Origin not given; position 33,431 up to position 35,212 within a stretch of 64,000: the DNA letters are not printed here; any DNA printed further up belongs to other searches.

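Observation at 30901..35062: Candidate undescribed beta-glycan synthesis cassette: processive GT2 + lipoprotein facing GH6 + response regulator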

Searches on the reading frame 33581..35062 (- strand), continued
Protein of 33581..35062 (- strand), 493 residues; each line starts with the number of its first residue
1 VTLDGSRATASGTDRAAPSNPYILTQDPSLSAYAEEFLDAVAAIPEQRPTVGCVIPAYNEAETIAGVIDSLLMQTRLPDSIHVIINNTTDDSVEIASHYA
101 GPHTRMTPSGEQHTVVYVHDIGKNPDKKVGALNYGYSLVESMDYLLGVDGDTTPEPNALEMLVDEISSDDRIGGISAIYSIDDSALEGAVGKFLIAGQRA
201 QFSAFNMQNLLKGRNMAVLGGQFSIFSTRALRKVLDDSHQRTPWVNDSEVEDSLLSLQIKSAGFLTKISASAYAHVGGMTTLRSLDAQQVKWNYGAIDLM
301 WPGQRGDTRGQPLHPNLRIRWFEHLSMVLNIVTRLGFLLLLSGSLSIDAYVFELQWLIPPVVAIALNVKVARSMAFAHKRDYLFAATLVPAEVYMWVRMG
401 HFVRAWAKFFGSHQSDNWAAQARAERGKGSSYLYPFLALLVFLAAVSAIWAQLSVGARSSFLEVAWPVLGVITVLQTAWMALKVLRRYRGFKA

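Call 37: find_encoding_contigs(protein=P0397, flank=7000, max_places=1)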
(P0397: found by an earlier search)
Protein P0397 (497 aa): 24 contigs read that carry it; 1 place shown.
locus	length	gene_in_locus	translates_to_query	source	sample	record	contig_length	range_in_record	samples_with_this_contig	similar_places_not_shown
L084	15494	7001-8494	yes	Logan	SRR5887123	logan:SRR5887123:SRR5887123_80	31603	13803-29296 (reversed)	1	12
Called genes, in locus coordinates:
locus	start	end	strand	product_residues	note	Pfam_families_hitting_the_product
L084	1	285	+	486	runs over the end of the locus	PF00083:Sugar_tr, PF07690:MFS_1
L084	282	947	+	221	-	PF11716:MDMPI_N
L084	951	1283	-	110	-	-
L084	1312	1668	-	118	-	PF14017:DUF4233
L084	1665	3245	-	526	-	PF08245:Mur_ligase_M, PF02875:Mur_ligase_C, PF27239:FOL3_C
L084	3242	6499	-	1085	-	PF00133:tRNA-synt_1, PF09334:tRNA-synt_1g, PF08264:Anticodon_1, PF19302:DUF5915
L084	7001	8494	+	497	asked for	PF00535:Glycos_transf_2, PF13641:Glyco_tranf_2_3, PF13632:Glyco_trans_2_3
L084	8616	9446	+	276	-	PF01226:Form_Nir_trans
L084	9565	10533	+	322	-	PF01497:Peripla_BP_2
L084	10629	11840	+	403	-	PF00108:Thiolase_N, PF02803:Thiolase_C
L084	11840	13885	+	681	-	PF16113:ECH_2, PF00378:ECH_1, PF02737:3HCDH_N, PF00725:3HCDH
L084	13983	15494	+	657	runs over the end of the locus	PF02743:dCache_1, PF22673:MCP-like_PDC_1, PF00672:HAMP, PF00015:MCPsignal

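Call 38: find_encoding_contigs(protein=P0391, flank=7000, max_places=1)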
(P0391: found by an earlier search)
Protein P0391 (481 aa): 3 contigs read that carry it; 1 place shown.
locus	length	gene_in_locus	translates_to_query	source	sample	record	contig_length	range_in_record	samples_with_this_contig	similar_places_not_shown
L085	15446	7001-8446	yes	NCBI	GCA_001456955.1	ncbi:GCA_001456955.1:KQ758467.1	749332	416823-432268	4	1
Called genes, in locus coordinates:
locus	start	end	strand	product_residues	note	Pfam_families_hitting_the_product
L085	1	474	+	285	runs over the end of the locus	PF01416:PseudoU_synth_1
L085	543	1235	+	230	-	PF03372:Exo_endo_phos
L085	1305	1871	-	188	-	-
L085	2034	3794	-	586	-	PF13196:DUF4012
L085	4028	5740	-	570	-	PF00512:HisKA, PF02518:HATPase_c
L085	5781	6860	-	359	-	-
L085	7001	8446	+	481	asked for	PF00535:Glycos_transf_2 (weak), PF13641:Glyco_tranf_2_3 (weak)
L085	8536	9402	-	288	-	PF00072:Response_reg, PF00486:Trans_reg_C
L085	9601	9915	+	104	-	PF25355:DUF7882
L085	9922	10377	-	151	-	PF01325:Fe_dep_repress, PF12802:MarR_2, PF01047:MarR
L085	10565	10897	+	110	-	PF25355:DUF7882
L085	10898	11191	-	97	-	-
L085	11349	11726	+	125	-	-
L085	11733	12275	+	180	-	PF13563:2_5_RNA_ligase2 (weak)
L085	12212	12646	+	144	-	PF01243:PNPOx_N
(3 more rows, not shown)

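Call 39: predict_structure(alignment_id=A1)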
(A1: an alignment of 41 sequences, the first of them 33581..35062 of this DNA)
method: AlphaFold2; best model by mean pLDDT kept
length: 493 residues; sequences in the alignment: 41
mean_pLDDT: 86.1   pTM: 0.82
mean pLDDT of the five models: 86.1, 85.8, 84.6, 84.4, 83.1
residues with pLDDT >= 90: 304; 70-90: 115; 50-70: 48; < 50: 26
segments of 3 or more residues with pLDDT < 50: 1-20
pLDDT, mean of each block of 10 residues (from residue 1): 38 42 56 69 67 95 94 96 93 96 91 96 88 96 96 95 95 95 85 94 92 86 94 90 82 87 93 92 90 86 57 72 92 94 91 90 96 92 94 94 91 69 68 85 93 93 94 95 90 90
secondary structure, 60 per line:
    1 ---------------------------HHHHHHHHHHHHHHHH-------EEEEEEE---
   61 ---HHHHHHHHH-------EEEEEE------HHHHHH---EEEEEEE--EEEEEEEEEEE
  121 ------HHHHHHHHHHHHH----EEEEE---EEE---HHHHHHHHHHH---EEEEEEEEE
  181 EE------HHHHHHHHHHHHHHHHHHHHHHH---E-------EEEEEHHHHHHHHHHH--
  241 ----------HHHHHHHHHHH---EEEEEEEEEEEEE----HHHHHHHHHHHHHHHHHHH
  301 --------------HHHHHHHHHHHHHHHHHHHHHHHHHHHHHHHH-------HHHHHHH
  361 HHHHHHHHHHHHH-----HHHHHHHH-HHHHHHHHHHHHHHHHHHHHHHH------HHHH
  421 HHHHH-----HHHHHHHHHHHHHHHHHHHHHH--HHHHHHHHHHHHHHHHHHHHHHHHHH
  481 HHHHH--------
elements in order: H28-43 E51-57 H64-72 E80-85 H92-97 E101-107 E110-120 H127-139 E144-148 E152-154 H158-168 E172-182 H189-211 E223-227 H228-238 H251-261 E265-277 H282-300 H315-346 H354-373 H379-386 H388-410 H417-425 H431-452 H455-485

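Call 43: fold_search(model_id=the predicted structure, library=pdb)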
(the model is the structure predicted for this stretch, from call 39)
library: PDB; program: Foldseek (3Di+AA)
matches with E <= 10: 1045; with E <= 0.001: 334
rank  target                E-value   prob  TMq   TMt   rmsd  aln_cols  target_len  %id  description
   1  7sp7_A                2.0e-15  1.00  0.55  0.55  12.1       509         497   12  Chlorella virus hyaluronan synthase inhibited by UDP (released 2022-04-06)
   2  7sp9_A                3.2e-15  1.00  0.53  0.53  12.6       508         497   12  Chlorella virus Hyaluronan Synthase in the GlcNAc-primed channel-closed state (released 2022-04-06)
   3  8sne_A                9.8e-15  1.00  0.55  0.55  11.3       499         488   13  Chlorella virus Hyaluronan Synthase bound to GlcA extended GlcNAc primer and UDP (released 2024-05-01)
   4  8snc_A                1.2e-14  1.00  0.55  0.55  16.8       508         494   13  Chlorella virus Hyaluronan Synthase bound to GlcA extended GlcNAc primer (released 2024-05-01)
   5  7sp8_A                2.6e-14  1.00  0.54  0.53  11.9       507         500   12  Chlorella virus Hyaluronan Synthase bound to UDP-GlcNAc (released 2022-04-06)
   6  9yq2_A                2.9e-14  1.00  0.54  0.54  12.1       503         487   12  Chlorella virus hyaluronan synthase bound to DDM (released 2025-12-10)
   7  9yq5_A                6.9e-14  1.00  0.55  0.55  11.5       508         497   13  Chlorella virus hyaluronan synthase bound to an inserted UDP-GlcA (released 2025-12-10)
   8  9kqc_A                1.0e-13  1.00  0.53  0.52  12.2       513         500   12  Chlorella virus Hyaluronan Synthase bound to VNAR (released 2025-05-14)
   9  9yq4_A                1.2e-13  1.00  0.54  0.54  11.4       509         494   12  Chlorella virus hyaluronan synthase bound to a proofreading UDP-GlcA (released 2025-12-10)
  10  8k3p_A                2.7e-13  1.00  0.49  0.39  12.4       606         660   12  S. cerevisiae Chs1 in complex with polyoxin B (released 2023-10-18)
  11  8smn_A                2.7e-13  1.00  0.46  0.44  17.6       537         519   11  Xenopus laevis hyaluronan synthase 1, nascent HA polymer bound state (released 2024-05-01)
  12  8k3u_A                4.8e-13  1.00  0.50  0.42  13.0       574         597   14  S. cerevisiae Chs1 in complex with UDP and GlcNAc (released 2023-09-06)
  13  8k3t_A                5.1e-13  1.00  0.47  0.39  12.2       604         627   12  S. cerevisiae Chs1 in complex with UDP (released 2023-10-18)
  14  8smm_A                7.8e-13  1.00  0.44  0.42  20.2       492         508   13  Xenopus laevis hyaluronan synthase 1 (released 2024-05-01)
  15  8k3v_A                8.3e-13  1.00  0.47  0.35  17.2       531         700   13  S. cerevisiae Chs1 in complex with UDP-GlcNAc (released 2023-10-18)
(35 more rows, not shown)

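Call 53: search_solved_structures(query=A1, max_evalue=0.01, show_alignments=3)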
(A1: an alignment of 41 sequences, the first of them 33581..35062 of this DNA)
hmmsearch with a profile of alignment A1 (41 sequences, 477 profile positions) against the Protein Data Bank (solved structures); distinct sequences matched with E-value up to 0.01: 37.
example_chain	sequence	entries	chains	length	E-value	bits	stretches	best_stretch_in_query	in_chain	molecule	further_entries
6yv7_B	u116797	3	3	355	3.5e-12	49.1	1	29-172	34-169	Glycosyl transferase, family 2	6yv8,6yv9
6yv7_A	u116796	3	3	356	3.5e-12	49.1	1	29-172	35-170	Glycosyl transferase, family 2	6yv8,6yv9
2z87_A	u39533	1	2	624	4.5e-12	48.7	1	27-164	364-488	Chondroitin synthase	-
2z86_A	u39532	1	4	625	4.6e-12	48.7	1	27-164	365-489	Chondroitin synthase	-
6p61_A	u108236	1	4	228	6.8e-11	44.8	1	28-175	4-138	Glycosyltransferase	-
5ej1_A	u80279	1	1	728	6.6e-10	41.6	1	32-463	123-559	Putative cellulose synthase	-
4hg6_A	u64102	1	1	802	9.2e-10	41.1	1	32-463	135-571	Cellulose Synthase Subunit A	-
4p00_A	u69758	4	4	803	9.4e-10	41.1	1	32-463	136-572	Cellulose Synthase A subunit | Cellulose Synthase subunit A | Putative cellulose synthase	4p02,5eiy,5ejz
8vh7_A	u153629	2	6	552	3e-08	36.1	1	30-170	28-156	Heparosan synthase B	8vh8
8viw_A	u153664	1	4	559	3e-08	36.1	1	30-170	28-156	Heparosan synthase B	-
5hea_A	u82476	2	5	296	6.7e-08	35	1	39-157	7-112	Putative glycosyltransferase (GalT1)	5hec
5tze_C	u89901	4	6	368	1.6e-06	30.4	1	40-147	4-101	Glycosyl transferase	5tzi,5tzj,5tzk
5tz8_A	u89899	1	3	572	3.3e-06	29.4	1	40-147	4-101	Glycosyl transferase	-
9omj_A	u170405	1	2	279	1.5e-05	27.2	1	38-90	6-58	Glycosyltransferase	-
9omh_A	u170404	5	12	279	1.5e-05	27.2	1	38-90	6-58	Glycosyltransferase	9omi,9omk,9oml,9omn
7sp7_A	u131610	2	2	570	0.0031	19.6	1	112-291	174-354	Hyaluronan synthase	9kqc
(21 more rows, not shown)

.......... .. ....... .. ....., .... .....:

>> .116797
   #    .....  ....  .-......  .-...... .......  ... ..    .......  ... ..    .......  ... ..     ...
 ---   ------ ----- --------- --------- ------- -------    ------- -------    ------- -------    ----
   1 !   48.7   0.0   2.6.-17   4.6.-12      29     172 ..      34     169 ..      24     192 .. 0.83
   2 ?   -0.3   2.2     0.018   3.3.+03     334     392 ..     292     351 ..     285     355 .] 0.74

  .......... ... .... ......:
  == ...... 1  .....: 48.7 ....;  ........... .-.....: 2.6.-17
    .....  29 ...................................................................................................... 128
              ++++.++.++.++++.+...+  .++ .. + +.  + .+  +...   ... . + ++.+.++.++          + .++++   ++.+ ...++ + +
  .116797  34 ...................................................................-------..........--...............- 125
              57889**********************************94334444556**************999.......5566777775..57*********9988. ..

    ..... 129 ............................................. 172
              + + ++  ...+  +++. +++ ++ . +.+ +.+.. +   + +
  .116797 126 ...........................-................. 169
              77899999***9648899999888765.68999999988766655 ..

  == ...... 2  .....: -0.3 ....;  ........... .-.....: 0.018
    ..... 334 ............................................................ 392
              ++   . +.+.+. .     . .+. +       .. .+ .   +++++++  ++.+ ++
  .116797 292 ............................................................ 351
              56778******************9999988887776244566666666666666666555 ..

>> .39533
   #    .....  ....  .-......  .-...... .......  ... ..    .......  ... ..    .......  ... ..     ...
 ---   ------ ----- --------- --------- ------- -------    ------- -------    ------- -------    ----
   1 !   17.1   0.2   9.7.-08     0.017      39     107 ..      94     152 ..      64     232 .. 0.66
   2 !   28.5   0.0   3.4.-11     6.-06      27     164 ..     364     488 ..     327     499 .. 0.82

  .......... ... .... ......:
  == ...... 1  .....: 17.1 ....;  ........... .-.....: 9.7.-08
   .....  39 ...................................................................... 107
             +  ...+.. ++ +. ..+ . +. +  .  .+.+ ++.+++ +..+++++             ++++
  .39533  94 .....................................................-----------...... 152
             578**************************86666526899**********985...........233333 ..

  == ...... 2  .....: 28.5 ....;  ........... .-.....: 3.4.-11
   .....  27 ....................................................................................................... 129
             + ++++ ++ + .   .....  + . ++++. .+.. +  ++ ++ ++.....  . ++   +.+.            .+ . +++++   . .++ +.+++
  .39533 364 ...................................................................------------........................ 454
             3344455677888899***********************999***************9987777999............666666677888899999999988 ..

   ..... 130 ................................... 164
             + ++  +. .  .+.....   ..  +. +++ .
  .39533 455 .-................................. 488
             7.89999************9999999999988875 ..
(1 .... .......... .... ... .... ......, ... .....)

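Call 68: find_encoding_contigs(protein=window:33581-35062:-, flank=6000, max_places=2)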
Protein window:33581-35062:- (493 aa): no gene with exactly this product is on record in the collection.

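Call 69: search_dna_similar(query=window:33581-35062:-, collection=plasmids, mode=protein, max_evalue=1e-10, max_rows=15)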
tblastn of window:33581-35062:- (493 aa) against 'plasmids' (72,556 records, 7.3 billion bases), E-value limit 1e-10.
Records with a match: 1; places in all: 1; records where one place covers at least 80% of the query: 0.
Best place of each record, by identity: <60% 1.
By first word of the organism name: Lacticaseibacillus 1.
By predicted mobility (MOB-suite, as given by PLSDB): conjugative 1.
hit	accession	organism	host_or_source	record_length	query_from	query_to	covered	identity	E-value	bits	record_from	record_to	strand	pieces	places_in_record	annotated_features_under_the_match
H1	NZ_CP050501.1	Lacticaseibacillus paracasei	Single cell,Animal feed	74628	51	427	76%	26.4%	2e-34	145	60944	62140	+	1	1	glycosyltransferase family 2 protein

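Call 70: get_annotated_region(hit=H1, flank=6000)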
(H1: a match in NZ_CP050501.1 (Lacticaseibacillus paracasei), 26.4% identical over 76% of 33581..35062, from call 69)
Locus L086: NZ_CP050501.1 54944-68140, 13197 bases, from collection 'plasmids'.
description: Lacticaseibacillus paracasei strain NFFJ04 plasmid pLPCN-1, complete sequence
organism: Lacticaseibacillus paracasei (NCBI taxid 1597)
taxonomy: Bacteria; Bacillota; Bacilli; Lactobacillales; Lactobacillaceae; Lacticaseibacillus; Lacticaseibacillus paracasei
host: -; source: Single cell,Animal feed; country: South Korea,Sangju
typing (MOB-suite, as given by PLSDB): conjugative; relaxase MOBP; mating-pair formation MPF_T
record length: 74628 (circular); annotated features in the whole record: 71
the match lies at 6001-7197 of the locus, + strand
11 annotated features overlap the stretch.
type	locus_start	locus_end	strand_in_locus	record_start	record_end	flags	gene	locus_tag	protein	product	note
CDS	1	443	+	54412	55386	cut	-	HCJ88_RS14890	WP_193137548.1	ArdC-like ssDNA-binding domain-containing protein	-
CDS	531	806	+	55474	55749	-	-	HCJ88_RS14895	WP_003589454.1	hypothetical protein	-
CDS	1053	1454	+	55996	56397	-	-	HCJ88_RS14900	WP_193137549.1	MobC family plasmid mobilization relaxosome protein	-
CDS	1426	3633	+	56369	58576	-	-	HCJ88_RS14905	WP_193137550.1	relaxase/mobilization nuclease domain-containing protein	-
CDS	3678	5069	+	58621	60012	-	-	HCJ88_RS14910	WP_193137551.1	DUF3991 and TOPRIM domain-containing protein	GO:0006260 - DNA replication [Evidence IEA]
CDS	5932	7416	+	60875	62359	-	-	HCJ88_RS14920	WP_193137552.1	glycosyltransferase family 2 protein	-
CDS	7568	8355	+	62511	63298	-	-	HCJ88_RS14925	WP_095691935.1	IS5 family transposase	-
CDS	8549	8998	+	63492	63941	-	-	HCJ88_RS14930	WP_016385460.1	cupin domain-containing protein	-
CDS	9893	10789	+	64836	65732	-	-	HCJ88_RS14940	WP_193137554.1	alpha/beta hydrolase-fold protein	-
CDS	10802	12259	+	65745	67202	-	-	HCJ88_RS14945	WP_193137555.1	PTS transporter subunit EIIC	GO:0009401 - phosphoenolpyruvate-dependent sugar phosphotransferase system [Evidence IEA]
CDS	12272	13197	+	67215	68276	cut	-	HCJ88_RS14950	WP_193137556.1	MupG family TIM beta-alpha barrel fold protein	-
